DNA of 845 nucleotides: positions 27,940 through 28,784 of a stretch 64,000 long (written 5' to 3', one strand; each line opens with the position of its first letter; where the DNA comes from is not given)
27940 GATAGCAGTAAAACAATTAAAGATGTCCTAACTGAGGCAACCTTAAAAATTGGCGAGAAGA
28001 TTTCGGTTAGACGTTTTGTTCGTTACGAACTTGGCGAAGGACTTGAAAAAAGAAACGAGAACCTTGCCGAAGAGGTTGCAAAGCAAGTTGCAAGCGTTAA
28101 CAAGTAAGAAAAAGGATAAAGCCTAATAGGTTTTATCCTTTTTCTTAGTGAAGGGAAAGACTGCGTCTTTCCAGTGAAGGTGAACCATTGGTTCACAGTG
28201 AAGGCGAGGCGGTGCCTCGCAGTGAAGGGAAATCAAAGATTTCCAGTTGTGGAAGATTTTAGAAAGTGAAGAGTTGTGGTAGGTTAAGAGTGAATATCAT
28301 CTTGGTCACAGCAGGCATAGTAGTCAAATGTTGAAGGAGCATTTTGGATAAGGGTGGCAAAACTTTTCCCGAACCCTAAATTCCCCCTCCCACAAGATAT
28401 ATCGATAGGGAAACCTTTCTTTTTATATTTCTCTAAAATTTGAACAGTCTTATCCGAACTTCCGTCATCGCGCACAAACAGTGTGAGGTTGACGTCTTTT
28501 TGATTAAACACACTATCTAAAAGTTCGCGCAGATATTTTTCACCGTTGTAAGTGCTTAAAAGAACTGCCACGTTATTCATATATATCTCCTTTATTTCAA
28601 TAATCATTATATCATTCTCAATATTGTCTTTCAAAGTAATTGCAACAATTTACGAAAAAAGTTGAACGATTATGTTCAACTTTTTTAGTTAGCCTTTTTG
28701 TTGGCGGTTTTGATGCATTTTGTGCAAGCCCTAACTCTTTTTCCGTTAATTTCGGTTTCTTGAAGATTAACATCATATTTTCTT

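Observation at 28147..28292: Unit architecture: constant linker, variable core that stays self-complementary (compensatory changes between copies)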

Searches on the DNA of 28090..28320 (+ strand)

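Call 36: search_rna_families(source=window, start=28090, end=28320, threshold=evalue, max_evalue=10)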
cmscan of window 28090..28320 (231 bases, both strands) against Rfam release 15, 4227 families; matches with E-value up to 10: 22.
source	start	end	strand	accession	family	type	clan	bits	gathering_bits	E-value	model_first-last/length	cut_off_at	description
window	28109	28143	+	RF03623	mir-1252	Gene; miRNA;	-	26.1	70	0.016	1-65/65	no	mir-1252 microRNA precursor family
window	28106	28146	-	RF03623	mir-1252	Gene; miRNA;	-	25.7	70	0.021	1-65/65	no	mir-1252 microRNA precursor family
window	28096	28152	-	RF03735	mir-1502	Gene; miRNA;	-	25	66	0.043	1-59/59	no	mir-1502 microRNA precursor family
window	28097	28153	+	RF03735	mir-1502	Gene; miRNA;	-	24.4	66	0.059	1-59/59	no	mir-1502 microRNA precursor family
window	28102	28146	-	RF04343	Plastid-psbA-2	Cis-reg;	CL00153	21.1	55.8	0.08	1-60/60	no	Plastid-psbA-2 3UTR RNA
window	28214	28316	-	RF00360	snoZ107_R87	Gene; snRNA; snoRNA; CD-box;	-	20.8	50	0.032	1-117/117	no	Small nucleolar RNA Z107/R87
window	28106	28143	+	RF04352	Plastid-psbA-4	Cis-reg;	CL00153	20.2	56.8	0.34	1-61/61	no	Plastid-psbA-4 3UTR RNA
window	28103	28149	+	RF03361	mir-3136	Gene; miRNA;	-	20.1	86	0.092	1-78/78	no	mir-3136 microRNA precursor family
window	28097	28147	+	RF04339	Plastid-psbJ-3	Cis-reg;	CL00152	19.7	61.7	0.33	47-125/125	no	Plastid-psbJ-3 3UTR RNA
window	28166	28257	+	RF00361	snoZ119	Gene; snRNA; snoRNA; CD-box;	-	18.4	70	0.66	1-98/98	no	Small nucleolar RNA Z119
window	28103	28144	+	RF02451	ncr1241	Gene; sRNA;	-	18.2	60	0.78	1-63/63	no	Bacillus sRNA ncr1241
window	28101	28229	+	RF02705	B_rapa_snoR775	Gene; snRNA; snoRNA; HACA-box;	-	18.1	64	2.6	1-127/127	no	Brassica rapa small nucleolar RNA 775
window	28108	28154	-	RF02451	ncr1241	Gene; sRNA;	-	17.5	60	1.1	1-63/63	no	Bacillus sRNA ncr1241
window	28216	28320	+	RF00096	U8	Gene; snRNA; snoRNA; CD-box;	-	17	41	0.49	1-109/135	3'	U8 small nucleolar RNA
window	28106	28146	+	RF03483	MIR319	Gene; miRNA;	-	16.2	54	0.72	1-92/92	no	MIR319 microRNA precursor family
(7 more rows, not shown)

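Call 64: search_dna_similar(query=window:28140-28300:+, collection=phages, mode=distant, max_evalue=0.01, max_rows=10)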
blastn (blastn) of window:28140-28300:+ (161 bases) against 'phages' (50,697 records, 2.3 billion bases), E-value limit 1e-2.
No match.

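Call 65: search_dna_similar(query=window:28140-28300:+, collection=plasmids, mode=distant, max_evalue=0.01, max_rows=10)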
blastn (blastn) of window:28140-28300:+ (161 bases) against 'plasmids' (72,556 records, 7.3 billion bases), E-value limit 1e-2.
No match.
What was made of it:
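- Tried and rejected: Phage and plasmid BLAST: no match (calls 64, 65).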

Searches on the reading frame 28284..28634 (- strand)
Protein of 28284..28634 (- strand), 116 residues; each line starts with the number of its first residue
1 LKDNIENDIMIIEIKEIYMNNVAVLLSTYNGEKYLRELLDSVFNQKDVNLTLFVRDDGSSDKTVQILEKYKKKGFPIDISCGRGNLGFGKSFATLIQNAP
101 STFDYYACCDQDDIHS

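Call 24: search_protein_families(library=pfam, proteins=[window:28284-28634:-])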
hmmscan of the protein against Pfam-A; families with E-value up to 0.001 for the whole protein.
window:28284-28634:- (116 aa): 1 family
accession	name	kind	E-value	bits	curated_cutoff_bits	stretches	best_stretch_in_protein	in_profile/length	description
PF00535.33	Glycos_transf_2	-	1.2e-17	64.8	23.3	1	24-116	2-92/168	Glycosyl transferase family 2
